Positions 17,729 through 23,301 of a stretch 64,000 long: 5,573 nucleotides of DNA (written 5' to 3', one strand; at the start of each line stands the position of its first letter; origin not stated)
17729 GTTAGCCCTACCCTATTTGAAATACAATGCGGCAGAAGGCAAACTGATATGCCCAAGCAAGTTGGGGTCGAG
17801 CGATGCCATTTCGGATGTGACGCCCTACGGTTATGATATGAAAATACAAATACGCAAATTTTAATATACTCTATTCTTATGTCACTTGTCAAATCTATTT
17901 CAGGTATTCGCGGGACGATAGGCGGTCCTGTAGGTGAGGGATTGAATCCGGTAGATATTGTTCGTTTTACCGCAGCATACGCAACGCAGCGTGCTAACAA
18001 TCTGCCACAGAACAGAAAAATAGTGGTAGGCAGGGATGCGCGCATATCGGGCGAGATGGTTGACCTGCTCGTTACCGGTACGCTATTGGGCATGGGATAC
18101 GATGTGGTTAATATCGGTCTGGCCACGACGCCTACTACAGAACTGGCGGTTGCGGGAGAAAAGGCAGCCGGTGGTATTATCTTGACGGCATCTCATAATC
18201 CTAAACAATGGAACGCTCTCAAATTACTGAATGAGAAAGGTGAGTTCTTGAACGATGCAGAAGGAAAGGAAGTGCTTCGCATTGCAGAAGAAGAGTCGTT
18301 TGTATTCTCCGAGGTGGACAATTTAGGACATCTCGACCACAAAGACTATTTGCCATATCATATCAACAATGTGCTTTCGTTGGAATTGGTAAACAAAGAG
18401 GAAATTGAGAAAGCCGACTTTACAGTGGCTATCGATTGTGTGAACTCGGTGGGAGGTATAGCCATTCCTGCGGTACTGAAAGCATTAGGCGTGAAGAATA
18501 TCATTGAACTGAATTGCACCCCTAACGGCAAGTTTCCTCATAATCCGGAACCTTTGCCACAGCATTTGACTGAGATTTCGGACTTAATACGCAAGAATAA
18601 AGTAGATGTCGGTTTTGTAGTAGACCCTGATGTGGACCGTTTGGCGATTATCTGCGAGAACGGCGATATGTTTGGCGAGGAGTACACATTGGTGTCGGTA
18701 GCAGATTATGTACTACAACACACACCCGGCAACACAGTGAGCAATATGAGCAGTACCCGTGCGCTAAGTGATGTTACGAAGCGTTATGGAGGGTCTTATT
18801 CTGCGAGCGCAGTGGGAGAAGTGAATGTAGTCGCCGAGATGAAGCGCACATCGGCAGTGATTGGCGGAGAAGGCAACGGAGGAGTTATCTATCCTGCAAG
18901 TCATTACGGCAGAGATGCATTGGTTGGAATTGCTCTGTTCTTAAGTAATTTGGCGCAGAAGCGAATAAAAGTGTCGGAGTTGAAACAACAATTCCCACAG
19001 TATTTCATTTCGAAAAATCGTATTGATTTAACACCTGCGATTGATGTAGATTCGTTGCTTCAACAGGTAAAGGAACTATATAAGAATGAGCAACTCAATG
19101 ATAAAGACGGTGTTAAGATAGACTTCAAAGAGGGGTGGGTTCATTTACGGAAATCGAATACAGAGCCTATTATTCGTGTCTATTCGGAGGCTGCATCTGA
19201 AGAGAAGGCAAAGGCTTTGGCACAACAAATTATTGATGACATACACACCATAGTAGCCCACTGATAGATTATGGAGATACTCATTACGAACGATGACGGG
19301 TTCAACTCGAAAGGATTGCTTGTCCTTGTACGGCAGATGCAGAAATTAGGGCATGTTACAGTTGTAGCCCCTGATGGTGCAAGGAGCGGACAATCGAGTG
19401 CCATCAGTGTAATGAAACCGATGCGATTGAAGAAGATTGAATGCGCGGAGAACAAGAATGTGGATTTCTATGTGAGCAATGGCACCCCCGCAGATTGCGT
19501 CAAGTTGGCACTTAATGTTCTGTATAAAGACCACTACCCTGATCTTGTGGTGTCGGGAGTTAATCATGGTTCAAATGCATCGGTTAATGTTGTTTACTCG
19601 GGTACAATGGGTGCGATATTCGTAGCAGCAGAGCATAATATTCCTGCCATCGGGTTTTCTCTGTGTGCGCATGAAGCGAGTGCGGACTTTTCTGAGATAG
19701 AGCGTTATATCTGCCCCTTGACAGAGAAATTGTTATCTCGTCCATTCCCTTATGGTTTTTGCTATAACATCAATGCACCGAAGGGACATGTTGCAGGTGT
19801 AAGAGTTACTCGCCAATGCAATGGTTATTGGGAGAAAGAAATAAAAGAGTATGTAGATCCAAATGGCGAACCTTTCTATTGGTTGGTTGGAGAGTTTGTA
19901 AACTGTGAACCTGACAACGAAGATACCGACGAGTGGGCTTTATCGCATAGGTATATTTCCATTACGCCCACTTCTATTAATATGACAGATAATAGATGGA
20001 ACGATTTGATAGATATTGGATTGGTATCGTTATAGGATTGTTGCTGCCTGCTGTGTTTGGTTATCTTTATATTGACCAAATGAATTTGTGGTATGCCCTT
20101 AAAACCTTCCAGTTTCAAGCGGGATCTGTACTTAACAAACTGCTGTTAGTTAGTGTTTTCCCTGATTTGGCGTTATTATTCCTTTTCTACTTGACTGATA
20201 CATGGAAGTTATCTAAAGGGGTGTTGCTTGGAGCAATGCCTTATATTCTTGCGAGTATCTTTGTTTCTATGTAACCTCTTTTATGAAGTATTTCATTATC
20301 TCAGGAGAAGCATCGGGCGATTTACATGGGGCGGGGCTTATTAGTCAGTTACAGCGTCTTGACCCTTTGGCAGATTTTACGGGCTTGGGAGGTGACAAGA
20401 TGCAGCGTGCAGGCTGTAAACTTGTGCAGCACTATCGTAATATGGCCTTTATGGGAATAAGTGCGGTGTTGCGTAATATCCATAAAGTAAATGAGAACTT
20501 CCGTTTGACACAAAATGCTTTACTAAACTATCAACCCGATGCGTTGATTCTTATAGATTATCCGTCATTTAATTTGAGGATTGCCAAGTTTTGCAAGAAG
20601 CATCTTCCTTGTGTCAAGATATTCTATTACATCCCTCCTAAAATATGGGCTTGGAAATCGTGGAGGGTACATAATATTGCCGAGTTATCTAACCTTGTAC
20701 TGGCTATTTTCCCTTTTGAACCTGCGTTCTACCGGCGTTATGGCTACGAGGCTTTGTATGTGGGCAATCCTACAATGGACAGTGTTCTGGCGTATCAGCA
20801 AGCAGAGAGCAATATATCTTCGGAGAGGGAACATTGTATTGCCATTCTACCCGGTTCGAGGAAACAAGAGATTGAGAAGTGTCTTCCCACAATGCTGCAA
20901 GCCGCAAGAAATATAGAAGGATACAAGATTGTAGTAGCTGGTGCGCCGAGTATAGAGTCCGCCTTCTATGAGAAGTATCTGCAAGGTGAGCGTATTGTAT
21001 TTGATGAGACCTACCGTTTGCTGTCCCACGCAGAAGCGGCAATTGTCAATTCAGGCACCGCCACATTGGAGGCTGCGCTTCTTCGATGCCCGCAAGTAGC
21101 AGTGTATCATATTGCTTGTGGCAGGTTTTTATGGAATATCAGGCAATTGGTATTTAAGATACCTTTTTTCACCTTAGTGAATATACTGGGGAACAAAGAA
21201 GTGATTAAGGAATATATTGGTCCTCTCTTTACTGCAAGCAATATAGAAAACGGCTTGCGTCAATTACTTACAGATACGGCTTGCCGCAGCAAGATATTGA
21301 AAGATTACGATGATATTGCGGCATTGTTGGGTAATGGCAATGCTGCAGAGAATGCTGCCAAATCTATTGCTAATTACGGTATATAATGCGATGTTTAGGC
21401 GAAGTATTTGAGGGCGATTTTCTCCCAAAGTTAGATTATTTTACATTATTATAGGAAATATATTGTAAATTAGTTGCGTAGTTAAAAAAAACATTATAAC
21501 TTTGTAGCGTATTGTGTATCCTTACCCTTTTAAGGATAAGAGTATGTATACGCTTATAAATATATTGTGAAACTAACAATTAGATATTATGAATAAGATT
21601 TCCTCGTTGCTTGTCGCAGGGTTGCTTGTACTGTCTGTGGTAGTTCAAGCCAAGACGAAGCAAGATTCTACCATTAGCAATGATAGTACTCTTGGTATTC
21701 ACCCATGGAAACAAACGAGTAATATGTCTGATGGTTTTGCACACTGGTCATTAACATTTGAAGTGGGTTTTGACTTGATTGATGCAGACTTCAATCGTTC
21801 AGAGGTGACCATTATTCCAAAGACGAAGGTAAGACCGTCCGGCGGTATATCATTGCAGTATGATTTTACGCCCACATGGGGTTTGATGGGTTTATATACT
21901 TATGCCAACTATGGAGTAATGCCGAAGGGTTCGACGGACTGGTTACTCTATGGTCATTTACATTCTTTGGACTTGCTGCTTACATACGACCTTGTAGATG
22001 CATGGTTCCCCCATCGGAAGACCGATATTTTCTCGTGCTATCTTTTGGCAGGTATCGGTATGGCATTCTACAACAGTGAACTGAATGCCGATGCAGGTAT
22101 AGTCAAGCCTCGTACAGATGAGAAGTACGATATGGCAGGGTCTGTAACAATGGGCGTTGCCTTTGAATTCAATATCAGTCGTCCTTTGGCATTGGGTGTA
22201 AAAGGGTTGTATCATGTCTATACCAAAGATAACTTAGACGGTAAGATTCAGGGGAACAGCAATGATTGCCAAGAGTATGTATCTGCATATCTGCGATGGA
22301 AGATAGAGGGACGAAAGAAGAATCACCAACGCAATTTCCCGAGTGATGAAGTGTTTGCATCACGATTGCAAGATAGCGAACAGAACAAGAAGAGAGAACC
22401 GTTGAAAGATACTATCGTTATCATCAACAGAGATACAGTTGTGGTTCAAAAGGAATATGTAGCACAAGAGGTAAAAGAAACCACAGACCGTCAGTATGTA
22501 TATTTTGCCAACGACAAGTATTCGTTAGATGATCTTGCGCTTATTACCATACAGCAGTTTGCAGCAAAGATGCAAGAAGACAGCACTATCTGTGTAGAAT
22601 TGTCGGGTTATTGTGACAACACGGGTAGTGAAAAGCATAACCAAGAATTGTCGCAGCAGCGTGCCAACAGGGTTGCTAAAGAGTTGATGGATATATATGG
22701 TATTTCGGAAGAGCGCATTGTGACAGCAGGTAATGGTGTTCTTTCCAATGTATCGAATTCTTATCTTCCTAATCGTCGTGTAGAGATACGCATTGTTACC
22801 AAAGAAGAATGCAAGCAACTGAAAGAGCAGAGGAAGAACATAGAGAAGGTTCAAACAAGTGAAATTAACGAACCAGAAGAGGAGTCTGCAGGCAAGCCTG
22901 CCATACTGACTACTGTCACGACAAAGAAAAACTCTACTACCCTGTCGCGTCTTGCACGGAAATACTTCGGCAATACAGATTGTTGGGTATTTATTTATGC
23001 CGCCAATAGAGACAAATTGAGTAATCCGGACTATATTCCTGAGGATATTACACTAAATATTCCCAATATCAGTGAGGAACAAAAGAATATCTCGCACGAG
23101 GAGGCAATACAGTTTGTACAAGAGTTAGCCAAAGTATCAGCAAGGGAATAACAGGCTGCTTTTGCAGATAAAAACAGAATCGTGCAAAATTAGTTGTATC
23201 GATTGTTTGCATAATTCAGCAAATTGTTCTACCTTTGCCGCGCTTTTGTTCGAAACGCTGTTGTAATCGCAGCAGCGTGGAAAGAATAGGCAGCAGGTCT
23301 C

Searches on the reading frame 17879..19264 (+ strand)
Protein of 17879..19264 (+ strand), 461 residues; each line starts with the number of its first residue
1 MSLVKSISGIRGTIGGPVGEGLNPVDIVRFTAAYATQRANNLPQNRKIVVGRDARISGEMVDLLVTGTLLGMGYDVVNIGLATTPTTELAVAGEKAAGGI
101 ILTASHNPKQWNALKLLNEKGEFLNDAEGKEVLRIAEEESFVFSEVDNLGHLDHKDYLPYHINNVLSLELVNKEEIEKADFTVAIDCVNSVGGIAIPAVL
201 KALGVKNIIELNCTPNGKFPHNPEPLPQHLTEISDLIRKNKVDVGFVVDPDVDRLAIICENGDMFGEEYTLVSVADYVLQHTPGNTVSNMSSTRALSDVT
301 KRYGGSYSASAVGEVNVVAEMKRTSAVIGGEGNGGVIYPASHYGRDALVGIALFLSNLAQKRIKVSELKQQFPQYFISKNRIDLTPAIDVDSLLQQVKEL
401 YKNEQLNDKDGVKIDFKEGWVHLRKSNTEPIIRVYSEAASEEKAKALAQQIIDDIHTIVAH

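Call 78: list_cluster_members(proteins=[window:17879-19264:+, window:20283-21386:+, window:37212-37739:-, window:36427-37215:-, window:23507-24766:+])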
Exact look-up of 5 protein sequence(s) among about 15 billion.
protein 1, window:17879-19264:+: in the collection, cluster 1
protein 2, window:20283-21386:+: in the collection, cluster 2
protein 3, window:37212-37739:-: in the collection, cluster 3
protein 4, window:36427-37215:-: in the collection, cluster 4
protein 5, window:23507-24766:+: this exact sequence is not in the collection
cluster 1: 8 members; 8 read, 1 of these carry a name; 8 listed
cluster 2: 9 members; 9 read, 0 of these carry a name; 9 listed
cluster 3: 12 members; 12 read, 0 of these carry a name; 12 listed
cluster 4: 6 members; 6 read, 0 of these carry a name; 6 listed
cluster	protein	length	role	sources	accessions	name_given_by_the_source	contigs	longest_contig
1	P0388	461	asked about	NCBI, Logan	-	-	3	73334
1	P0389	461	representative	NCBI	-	-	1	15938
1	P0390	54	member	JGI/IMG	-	hypothetical protein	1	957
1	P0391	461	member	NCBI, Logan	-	-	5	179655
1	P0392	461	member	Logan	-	-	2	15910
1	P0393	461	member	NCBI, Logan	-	-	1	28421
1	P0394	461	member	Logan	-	-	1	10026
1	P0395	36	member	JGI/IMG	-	-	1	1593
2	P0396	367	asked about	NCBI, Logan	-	-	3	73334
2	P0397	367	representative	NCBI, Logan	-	-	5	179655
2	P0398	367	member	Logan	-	-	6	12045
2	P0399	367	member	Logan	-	-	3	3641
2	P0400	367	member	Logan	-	-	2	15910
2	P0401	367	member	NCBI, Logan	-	-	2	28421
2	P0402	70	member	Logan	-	-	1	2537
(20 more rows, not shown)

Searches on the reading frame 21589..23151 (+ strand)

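Call 15: search_protein_families(library=phrogs, proteins=[window:21589-23151:+], max_evalue=0.0001)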
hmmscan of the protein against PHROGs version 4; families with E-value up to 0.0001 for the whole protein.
window:21589-23151:+ (520 aa): 5 families
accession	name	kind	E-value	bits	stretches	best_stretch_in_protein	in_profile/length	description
phrog_7897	-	unknown function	5.5e-15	56.5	1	301-404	215-323/327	-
phrog_26111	-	moron, auxiliary metabolic gene and host takeover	6.7e-10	39.3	1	275-401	200-325/327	membrane protein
phrog_21966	-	unknown function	7.9e-09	36.7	1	406-492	63-145/146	-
phrog_380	-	lysis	1.1e-06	28.9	1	434-501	174-244/309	endolysin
phrog_7537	-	unknown function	5.7e-05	23.6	1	317-382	163-228/259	-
